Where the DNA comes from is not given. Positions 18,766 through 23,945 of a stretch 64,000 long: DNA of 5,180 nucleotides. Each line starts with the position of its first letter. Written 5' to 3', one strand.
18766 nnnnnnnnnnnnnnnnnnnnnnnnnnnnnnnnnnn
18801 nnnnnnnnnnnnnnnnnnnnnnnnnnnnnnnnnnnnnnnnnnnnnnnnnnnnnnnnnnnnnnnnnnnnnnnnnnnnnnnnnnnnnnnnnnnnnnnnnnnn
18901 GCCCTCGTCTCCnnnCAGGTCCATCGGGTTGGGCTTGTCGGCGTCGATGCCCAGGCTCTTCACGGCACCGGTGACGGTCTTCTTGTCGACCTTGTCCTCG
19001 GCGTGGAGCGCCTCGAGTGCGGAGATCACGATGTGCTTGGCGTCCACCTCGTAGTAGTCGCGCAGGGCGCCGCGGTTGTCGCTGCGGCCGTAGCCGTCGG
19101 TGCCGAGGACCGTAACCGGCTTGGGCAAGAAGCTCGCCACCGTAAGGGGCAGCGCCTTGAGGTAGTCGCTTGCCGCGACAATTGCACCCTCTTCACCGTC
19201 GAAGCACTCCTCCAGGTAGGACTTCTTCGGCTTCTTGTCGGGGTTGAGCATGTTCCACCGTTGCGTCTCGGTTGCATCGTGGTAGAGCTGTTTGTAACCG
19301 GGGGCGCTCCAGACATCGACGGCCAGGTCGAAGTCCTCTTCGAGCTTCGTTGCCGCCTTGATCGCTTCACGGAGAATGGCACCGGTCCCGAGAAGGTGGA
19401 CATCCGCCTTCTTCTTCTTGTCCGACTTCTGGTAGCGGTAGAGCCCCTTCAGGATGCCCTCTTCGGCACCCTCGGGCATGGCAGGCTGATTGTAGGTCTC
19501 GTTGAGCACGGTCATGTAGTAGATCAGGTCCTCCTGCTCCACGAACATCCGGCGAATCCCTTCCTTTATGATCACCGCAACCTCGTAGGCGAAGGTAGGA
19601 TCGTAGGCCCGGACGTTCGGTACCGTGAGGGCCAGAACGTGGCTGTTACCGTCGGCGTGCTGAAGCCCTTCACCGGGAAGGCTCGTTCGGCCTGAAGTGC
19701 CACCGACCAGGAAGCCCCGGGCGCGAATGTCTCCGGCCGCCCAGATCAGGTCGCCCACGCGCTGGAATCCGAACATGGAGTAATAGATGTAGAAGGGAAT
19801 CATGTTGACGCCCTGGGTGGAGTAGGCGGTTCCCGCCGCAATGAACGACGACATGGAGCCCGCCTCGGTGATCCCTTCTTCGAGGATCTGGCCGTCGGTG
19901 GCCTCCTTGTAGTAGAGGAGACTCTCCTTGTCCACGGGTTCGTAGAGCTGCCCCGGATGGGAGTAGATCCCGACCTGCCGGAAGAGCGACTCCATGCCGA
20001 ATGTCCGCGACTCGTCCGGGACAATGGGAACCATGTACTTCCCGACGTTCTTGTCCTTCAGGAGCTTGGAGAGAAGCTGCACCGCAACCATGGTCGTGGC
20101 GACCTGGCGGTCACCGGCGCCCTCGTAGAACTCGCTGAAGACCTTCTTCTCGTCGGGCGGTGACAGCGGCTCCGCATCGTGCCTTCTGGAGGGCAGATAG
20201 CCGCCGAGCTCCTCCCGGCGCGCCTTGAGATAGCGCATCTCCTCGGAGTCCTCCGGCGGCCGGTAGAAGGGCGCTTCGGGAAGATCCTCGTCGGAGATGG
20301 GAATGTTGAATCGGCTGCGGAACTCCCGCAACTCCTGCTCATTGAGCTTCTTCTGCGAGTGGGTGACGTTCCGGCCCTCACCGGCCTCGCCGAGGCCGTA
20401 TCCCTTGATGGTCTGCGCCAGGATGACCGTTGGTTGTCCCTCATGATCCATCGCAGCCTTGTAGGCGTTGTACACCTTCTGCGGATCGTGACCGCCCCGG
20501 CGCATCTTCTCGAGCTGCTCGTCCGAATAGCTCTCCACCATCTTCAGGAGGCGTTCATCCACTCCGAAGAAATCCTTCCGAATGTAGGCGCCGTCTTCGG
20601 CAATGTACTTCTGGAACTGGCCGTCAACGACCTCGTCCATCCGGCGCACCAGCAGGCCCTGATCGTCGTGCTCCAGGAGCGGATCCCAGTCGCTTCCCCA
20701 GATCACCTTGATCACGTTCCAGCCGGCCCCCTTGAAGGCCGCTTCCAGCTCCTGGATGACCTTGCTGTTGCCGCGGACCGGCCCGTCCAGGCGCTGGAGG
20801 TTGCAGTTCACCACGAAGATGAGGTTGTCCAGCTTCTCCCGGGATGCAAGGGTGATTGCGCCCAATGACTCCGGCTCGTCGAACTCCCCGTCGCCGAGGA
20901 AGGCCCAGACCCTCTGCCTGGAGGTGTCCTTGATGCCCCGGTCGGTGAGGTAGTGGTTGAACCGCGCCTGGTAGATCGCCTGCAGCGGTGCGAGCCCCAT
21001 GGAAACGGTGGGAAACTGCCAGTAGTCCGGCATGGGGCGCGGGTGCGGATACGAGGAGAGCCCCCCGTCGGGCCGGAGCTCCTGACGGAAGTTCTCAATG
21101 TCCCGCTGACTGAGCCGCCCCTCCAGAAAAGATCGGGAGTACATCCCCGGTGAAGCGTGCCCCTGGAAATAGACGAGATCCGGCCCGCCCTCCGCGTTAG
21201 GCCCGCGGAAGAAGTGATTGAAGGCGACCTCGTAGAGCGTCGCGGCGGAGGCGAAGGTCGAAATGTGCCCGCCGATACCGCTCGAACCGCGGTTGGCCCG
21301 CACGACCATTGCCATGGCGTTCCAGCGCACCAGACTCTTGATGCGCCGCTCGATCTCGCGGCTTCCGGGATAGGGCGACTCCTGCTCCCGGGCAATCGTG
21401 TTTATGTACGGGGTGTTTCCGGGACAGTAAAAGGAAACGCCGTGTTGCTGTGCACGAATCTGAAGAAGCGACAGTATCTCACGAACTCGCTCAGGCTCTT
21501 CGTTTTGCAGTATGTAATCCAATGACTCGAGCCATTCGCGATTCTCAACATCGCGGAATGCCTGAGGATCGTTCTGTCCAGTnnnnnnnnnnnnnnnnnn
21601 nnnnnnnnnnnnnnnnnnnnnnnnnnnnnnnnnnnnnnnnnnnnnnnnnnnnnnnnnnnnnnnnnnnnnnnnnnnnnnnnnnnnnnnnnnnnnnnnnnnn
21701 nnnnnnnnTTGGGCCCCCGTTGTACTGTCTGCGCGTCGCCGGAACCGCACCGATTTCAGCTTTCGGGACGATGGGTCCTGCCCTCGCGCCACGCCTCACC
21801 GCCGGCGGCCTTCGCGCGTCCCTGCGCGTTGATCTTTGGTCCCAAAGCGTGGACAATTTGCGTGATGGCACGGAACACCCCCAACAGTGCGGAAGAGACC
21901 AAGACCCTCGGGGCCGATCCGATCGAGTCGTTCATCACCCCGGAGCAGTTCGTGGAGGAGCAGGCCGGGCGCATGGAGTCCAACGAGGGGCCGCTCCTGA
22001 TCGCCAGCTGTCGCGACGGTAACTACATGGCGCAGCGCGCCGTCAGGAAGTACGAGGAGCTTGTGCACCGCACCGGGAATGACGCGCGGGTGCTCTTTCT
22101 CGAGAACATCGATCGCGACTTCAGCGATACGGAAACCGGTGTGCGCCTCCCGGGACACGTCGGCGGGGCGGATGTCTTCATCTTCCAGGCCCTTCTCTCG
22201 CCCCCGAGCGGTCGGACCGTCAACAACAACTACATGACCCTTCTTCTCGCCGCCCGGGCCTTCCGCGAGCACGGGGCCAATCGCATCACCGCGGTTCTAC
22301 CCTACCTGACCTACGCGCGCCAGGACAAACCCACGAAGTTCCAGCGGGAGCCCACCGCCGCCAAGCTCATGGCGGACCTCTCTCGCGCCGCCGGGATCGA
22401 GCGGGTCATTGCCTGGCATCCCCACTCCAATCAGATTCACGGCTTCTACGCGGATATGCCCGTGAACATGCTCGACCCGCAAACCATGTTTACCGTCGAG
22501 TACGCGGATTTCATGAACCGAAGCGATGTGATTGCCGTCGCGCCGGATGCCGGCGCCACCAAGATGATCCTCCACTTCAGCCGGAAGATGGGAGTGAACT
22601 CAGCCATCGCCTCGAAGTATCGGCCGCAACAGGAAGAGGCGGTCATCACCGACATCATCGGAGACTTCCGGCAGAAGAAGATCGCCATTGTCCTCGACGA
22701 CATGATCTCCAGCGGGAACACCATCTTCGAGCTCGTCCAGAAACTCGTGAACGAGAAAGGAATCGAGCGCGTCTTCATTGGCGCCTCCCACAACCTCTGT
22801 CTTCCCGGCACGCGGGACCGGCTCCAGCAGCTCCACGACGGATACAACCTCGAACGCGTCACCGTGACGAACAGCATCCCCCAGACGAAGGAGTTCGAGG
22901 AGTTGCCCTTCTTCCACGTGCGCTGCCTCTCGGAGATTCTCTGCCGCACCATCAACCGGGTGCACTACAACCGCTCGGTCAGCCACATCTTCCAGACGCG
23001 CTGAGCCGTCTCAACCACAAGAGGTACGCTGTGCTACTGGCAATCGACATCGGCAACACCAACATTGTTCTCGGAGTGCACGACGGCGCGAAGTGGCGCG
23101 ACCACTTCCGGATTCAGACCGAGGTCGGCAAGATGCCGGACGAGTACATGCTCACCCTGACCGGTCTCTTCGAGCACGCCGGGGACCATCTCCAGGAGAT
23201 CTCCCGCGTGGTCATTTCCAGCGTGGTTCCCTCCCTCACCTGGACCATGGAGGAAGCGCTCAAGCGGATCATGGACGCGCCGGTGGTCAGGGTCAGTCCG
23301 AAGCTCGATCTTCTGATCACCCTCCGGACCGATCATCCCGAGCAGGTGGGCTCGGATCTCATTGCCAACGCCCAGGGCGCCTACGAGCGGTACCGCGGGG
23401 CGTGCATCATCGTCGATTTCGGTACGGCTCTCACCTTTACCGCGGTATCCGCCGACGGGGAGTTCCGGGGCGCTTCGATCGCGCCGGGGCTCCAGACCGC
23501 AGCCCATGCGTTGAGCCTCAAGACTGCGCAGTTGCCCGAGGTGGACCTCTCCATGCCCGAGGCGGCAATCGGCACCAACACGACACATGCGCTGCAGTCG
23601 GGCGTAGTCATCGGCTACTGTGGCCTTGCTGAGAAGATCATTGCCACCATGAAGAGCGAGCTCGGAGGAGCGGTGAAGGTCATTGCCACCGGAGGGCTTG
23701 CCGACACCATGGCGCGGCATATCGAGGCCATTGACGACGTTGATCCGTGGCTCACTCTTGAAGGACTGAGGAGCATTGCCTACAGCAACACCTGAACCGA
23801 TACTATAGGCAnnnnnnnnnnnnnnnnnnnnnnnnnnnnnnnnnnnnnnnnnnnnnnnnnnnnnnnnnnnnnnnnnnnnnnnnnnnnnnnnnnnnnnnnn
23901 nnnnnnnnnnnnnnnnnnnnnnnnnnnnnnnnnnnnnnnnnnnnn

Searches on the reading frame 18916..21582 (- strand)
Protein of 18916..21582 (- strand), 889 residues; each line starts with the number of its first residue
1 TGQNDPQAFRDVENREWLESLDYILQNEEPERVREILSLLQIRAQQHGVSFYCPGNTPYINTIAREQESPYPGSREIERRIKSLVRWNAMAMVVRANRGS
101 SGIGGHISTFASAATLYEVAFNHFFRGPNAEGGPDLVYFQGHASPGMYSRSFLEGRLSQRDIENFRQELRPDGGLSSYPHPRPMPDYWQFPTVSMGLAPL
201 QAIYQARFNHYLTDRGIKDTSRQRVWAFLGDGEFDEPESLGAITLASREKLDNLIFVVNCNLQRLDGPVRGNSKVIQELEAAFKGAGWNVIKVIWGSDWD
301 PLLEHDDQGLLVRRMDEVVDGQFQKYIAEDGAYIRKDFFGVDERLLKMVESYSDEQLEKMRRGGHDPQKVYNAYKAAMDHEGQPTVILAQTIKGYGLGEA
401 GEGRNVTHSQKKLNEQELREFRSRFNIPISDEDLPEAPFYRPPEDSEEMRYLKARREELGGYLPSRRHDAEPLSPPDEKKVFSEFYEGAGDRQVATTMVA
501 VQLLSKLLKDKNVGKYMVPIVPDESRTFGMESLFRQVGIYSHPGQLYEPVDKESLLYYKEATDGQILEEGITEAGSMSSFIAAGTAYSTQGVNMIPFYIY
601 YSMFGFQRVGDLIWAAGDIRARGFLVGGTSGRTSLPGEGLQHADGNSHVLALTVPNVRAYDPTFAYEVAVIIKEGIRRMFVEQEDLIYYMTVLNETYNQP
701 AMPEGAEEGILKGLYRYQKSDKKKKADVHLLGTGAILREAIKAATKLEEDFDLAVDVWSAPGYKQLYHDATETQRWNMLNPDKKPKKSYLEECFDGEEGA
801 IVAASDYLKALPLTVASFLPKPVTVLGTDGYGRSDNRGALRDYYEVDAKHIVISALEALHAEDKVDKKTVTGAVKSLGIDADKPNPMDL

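Call 27: find_related_loci(query=window:18916-21582:-, collection=genome_contigs, flank=10000)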
Query window:18916-21582:- (889 aa) in genome_contigs; peptide patterns used: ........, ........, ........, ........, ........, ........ (x = any residue, [..] = any of these).
600 stretches matched a pattern (row limit reached: there are more); 600 encode a relative of the query (tblastn E <= 1e-3); the best 80 are kept; 80 distinct loci.
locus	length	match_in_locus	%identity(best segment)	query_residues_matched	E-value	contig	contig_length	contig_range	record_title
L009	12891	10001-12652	76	3-889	0e+0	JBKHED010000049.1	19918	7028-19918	MAG: Spirochaetaceae bacterium isolate D1M04_9 NODE_997_length_19918_cov_11.730051, whole genome shotgun sequence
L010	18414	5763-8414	77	3-889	0e+0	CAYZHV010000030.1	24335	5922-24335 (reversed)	MAG TPA_asm: uncultured Spirochaetaceae bacterium isolate SRP332253_co1_227 genome assembly, contig: NODE_3131_length_24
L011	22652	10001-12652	66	1-887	0e+0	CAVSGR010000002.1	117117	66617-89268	MAG: uncultured Ignavibacteria bacterium isolate MFD05684.bin.1.87 genome assembly, contig: contig_112441, whole genome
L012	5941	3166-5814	67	7-889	0e+0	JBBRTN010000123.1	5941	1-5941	MAG: Ignavibacteria bacterium isolate La2_metabat2.229 La2_metabat2.229_K_3673241L5941_cov_16.4110, whole genome shotgun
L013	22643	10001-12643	66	9-888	0e+0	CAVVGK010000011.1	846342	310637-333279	MAG: uncultured Ignavibacteria bacterium isolate MFD01721.bin.1.336 genome assembly, contig: contig_3965, whole genome s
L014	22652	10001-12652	66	4-887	0e+0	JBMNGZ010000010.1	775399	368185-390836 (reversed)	MAG: Candidatus Hydrogenedentales bacterium isolate SBF912LR0HQ0180 contig_61479, whole genome shotgun sequence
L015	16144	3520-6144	66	13-887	0e+0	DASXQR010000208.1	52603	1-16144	MAG TPA_asm: Acidobacteriota bacterium isolate SMAG_U4618 k141_3035167, whole genome shotgun sequence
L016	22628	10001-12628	66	11-887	0e+0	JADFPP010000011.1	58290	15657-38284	MAG: Bacteroidetes bacterium isolate B74T1L10 B74T1L10_NODE385, whole genome shotgun sequence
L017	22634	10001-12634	65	11-887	0e+0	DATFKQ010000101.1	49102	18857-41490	MAG TPA_asm: Desulfotignum sp. isolate SMAG_U9174 k141_434962, whole genome shotgun sequence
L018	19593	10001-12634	65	11-887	0e+0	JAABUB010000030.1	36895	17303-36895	MAG: Desulfotignum sp. isolate S25.Bin111 NODE_30_length_36895_cov_23.1454, whole genome shotgun sequence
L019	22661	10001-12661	65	3-889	0e+0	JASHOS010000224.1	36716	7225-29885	MAG: Terriglobia bacterium isolate JOPF029 JOPF_N10C_contig_147233, whole genome shotgun sequence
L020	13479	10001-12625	65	9-886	0e+0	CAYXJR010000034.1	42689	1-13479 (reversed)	MAG TPA_asm: uncultured Porphyromonadaceae bacterium isolate SRP178699_co1_495 genome assembly, contig: NODE_839_length_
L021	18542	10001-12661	66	1-887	0e+0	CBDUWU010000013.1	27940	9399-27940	MAG TPA_asm: uncultured bacterium isolate SRR22302368_binner13_Refined_37 genome assembly, contig: ERZ25747235.428, whol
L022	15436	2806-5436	65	11-887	0e+0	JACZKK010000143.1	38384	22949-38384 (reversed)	MAG: Ignavibacteriaceae bacterium isolate MAG43 ignavibacteriales_1_contig_867726, whole genome shotgun sequence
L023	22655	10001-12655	65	3-887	0e+0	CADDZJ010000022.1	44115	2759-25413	Acidobacteria bacterium isolate 19 genome assembly, contig: NODE_436_length_44115_cov_58.330727, whole genome shotgun se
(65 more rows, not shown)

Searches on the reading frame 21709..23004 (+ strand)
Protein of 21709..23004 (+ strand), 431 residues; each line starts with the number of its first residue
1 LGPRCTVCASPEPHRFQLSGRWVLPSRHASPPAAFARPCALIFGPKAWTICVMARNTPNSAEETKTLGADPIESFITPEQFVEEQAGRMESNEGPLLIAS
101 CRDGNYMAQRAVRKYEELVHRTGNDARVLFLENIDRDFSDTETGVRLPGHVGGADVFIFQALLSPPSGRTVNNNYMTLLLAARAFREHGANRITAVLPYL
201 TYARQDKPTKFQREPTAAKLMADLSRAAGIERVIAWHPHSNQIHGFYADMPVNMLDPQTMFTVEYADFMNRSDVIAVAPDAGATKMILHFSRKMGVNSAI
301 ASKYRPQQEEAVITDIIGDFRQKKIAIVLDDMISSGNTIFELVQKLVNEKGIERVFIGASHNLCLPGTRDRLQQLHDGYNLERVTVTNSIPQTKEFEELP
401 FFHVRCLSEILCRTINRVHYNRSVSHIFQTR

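Call 6: search_protein_families(library=ncbifam, proteins=[window:21709-23004:+], max_evalue=0.1)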
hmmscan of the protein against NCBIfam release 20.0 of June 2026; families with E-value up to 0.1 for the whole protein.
window:21709-23004:+ (431 aa): 15 families
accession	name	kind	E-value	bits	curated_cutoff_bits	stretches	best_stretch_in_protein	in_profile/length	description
TIGR01251.1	ribP_PPkin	subfamily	9.5e-61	205.4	113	1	121-429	15-309/309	ribose-phosphate diphosphokinase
NF002320.0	PRK01259.1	subfamily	1.5e-58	198.6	297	1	118-429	18-315/316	ribose-phosphate diphosphokinase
NF002844.0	PRK03092.1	equivalog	1.5e-51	175.6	438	1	111-430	16-324/326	ribose-phosphate diphosphokinase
NF002758.0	PRK02812.1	equivalog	5.1e-50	170.5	518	1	134-429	49-330/330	ribose-phosphate pyrophosphokinase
NF001815.0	PRK00553.1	equivalog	1.4e-49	169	484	1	131-429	34-322/332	ribose-phosphate pyrophosphokinase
NF002686.0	PRK02458.1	equivalog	9.5e-40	137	506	1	132-429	35-317/323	ribose-phosphate diphosphokinase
NF002618.0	PRK02269.1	equivalog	1.6e-39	136.4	460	1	135-430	34-318/321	ribose-phosphate diphosphokinase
NF003428.0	PRK04923.1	equivalog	1.3e-35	123.1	536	1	136-428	36-317/319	ribose-phosphate diphosphokinase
NF002095.0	PRK00934.1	equivalog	3.3e-33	115.1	296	1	135-392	29-269/287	ribose-phosphate diphosphokinase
NF005299.0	PRK06827.1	subfamily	2.1e-30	105.7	327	1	123-429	48-369/383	phosphoribosylpyrophosphate synthetase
NF005537.0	PRK07199.1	subfamily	6.1e-28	97.8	322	1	134-391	30-274/301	ribose-phosphate diphosphokinase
NF002620.0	PRK02277.1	subfamily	0.00076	19.2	115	1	303-351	122-169/201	orotate phosphoribosyltransferase-like protein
NF004689.0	PRK06031.1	equivalog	0.0027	17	175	1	298-361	128-191/233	phosphoribosyltransferase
NF010382.0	PRK13809.1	equivalog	0.018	14.4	208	1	309-353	104-147/210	orotate phosphoribosyltransferase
TIGR01091.1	upp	equivalog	0.066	12.9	208.35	0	320-357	119-155/207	uracil phosphoribosyltransferase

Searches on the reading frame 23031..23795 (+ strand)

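Call 6: search_protein_families(library=ncbifam, proteins=[window:23031-23795:+], max_evalue=0.1)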
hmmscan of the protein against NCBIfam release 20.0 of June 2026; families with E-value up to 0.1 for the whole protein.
window:23031-23795:+ (254 aa): 31 families (the best 25 are shown)
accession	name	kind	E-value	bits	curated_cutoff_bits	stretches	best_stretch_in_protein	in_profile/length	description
NF009855.0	PRK13321.1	equivalog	1.3e-77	260.6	233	1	1-253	1-254/256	type III pantothenate kinase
NF009847.0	PRK13318.1-5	equivalog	3e-75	252.9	381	1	1-253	1-254/256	type III pantothenate kinase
NF009844.0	PRK13318.1-2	equivalog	3.5e-74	249.2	331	1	1-253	1-254/259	type III pantothenate kinase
NF009848.0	PRK13318.1-6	equivalog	6.7e-70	235.4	248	1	1-250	1-251/256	type III pantothenate kinase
NF009845.0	PRK13318.1-3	equivalog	5.8e-65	219.1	358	1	1-252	1-253/258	type III pantothenate kinase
NF009843.0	PRK13318.1-1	equivalog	5.3e-64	216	426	1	1-250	1-250/259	type III pantothenate kinase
TIGR00671.1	baf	subfamily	8e-64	215.7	58.2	1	2-250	1-242/243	type III pantothenate kinase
NF009846.0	PRK13318.1-4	equivalog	1.5e-57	194.9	432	1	1-252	1-252/255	type III pantothenate kinase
NF009849.0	PRK13320.1-1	equivalog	1.7e-41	142.3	354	1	2-248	10-258/267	type III pantothenate kinase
NF009852.0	PRK13320.1-4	equivalog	2.2e-39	135.4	439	1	3-253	16-268/270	pantothenate kinase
NF009861.0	PRK13324.1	equivalog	6e-29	101.3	495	1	1-250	1-249/258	type III pantothenate kinase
NF009853.0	PRK13320.1-5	equivalog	2.7e-27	95.9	287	1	1-249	1-236/243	type III pantothenate kinase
NF009871.0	PRK13331.1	equivalog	1.9e-25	89.6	251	1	3-251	10-248/253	pantothenate kinase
NF009850.0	PRK13320.1-2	equivalog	6.7e-25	88.2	321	1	1-250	1-234/241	type III pantothenate kinase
NF009860.0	PRK13322.1-5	equivalog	1.5e-24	87.1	288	1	1-248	1-242/248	pantothenate kinase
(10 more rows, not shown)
